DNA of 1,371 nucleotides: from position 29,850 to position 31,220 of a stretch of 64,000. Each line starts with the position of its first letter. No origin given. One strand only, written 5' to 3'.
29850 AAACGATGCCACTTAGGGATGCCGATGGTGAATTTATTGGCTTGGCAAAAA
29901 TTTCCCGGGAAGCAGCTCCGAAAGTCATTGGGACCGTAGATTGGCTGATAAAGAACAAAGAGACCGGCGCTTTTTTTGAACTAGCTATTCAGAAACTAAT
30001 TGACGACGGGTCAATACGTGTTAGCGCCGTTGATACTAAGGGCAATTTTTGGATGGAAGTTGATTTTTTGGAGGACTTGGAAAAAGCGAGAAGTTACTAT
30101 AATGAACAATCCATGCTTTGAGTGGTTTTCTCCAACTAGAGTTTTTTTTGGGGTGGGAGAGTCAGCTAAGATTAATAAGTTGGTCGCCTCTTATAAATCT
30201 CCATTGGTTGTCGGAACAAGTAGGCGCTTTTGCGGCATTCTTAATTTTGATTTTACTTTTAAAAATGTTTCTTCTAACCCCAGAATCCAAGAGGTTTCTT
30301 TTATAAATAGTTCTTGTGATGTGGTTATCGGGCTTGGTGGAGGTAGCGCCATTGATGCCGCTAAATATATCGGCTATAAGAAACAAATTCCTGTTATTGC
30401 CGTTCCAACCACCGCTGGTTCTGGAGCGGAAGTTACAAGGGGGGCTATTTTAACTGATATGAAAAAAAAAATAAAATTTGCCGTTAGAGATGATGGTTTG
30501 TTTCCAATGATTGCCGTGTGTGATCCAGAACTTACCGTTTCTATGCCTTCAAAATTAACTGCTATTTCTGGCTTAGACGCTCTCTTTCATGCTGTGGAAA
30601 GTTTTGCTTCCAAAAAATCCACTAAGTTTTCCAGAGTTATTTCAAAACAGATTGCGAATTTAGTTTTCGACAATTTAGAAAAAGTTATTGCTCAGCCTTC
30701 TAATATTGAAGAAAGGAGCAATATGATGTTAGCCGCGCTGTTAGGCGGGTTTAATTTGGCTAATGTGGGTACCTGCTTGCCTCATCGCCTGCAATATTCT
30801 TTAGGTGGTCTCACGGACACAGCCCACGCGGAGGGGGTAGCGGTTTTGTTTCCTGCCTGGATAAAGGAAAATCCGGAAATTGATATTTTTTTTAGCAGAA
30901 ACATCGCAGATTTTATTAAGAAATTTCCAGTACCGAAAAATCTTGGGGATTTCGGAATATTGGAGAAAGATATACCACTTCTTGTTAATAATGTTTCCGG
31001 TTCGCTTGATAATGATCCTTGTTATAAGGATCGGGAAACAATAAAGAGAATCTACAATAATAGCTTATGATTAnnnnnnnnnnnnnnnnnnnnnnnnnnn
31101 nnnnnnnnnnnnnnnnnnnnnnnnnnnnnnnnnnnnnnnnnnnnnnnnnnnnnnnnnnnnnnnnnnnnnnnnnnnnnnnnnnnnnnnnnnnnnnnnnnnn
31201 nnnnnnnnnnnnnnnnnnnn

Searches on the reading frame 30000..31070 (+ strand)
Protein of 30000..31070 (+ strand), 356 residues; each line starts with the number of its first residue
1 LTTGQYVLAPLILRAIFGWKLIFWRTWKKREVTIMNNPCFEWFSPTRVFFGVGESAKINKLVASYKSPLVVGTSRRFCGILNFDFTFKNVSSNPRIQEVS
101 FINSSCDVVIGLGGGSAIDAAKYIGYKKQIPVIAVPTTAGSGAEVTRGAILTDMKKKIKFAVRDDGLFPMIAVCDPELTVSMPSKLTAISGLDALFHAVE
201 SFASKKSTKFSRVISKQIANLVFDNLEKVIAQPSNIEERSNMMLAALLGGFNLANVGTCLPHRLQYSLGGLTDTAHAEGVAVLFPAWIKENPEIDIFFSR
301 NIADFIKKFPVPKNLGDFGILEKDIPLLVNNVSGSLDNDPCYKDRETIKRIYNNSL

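Call 7: search_protein_families(library=pfam, proteins=[window:30000-31070:+], max_evalue=0.01)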
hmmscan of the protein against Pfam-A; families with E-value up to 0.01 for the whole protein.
window:30000-31070:+ (356 aa): 4 families
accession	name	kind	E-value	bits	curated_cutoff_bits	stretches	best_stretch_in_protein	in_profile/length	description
PF25137.1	ADH_Fe_C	-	7.9e-27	94.6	27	1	187-291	1-105/194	Fe-containing alcohol dehydrogenase family, C-terminal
PF00465.25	Fe-ADH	-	9e-27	94.1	31.3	1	45-176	1-168/168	Iron-containing alcohol dehydrogenase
PF13685.12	Fe-ADH_2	-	2.7e-10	40.9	28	1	99-140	67-109/149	Iron-containing alcohol dehydrogenase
PF01513.26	NAD_kinase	-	0.0038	18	25.5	1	93-137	60-104/130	ATP-NAD kinase N-terminal domain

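Call 46: search_protein_families(library=ncbifam, proteins=[window:30000-31070:+], max_evalue=0.000001)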
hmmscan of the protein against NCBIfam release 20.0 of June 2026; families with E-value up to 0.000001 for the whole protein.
window:30000-31070:+ (356 aa): 18 families
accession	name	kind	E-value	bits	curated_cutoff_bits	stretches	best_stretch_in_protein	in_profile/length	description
NF041833.1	Fe_ADH_ErcA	equivalog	4.1e-50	171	550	1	129-291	129-291/382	alcohol dehydrogenase-like regulatory protein ErcA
TIGR03405.1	Phn_Fe-ADH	equivalog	1.5e-42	145.7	423.7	1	127-289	124-286/355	iron-containing alcohol dehydrogenase PsrA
NF058672.1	4HyButDHCUPNE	equivalog_domain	2.3e-40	139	500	1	127-294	128-294/378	4-hydroxybutyrate dehydrogenase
TIGR02638.1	lactal_redase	equivalog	2.4e-40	138.5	523.15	1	127-294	128-295/379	lactaldehyde reductase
NF010378.0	PRK13805.1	equivalog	1.1e-39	135.9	951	1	127-291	592-757/872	bifunctional acetaldehyde-CoA/alcohol dehydrogenase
NF007911.0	PRK10624.1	equivalog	1.4e-39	136.2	537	1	127-304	129-304/382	lactaldehyde reductase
NF053866.1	CholDhdGbsBBac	equivalog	6.6e-37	127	550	1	130-288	140-298/392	choline dehydrogenase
NF007363.0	PRK09860.1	equivalog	5.5e-34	117.9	581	1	103-287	86-288/383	L-threonine dehydrogenase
NF050025.1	SulfAcetaldRedSarD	equivalog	6.4e-30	104.3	700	1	105-286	87-286/385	sulfoacetaldehyde reductase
NF011998.0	PRK15454.1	equivalog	1.1e-26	93.5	556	1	127-289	146-308/395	ethanolamine utilization ethanol dehydrogenase EutG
TIGR04266.1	NDMA_methanol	equivalog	8.2e-18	64.4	625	1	126-286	135-298/420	NDMA-dependent methanol dehydrogenase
NF041822.1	daptide_DH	equivalog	2.4e-15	56.3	300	1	127-210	102-183/363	daptide-type RiPP biosynthesis dehydogenase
NF011717.0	PRK15138.1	equivalog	2.8e-15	56.3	645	1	127-291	128-296/387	alcohol dehydrogenase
NF006941.0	PRK09423.1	subfamily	3.3e-12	45.9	336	1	86-210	63-188/367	glycerol dehydrogenase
NF002022.0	PRK00843.1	equivalog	2.9e-09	36.4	413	1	102-189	84-167/350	NAD(P)-dependent glycerol-1-phosphate dehydrogenase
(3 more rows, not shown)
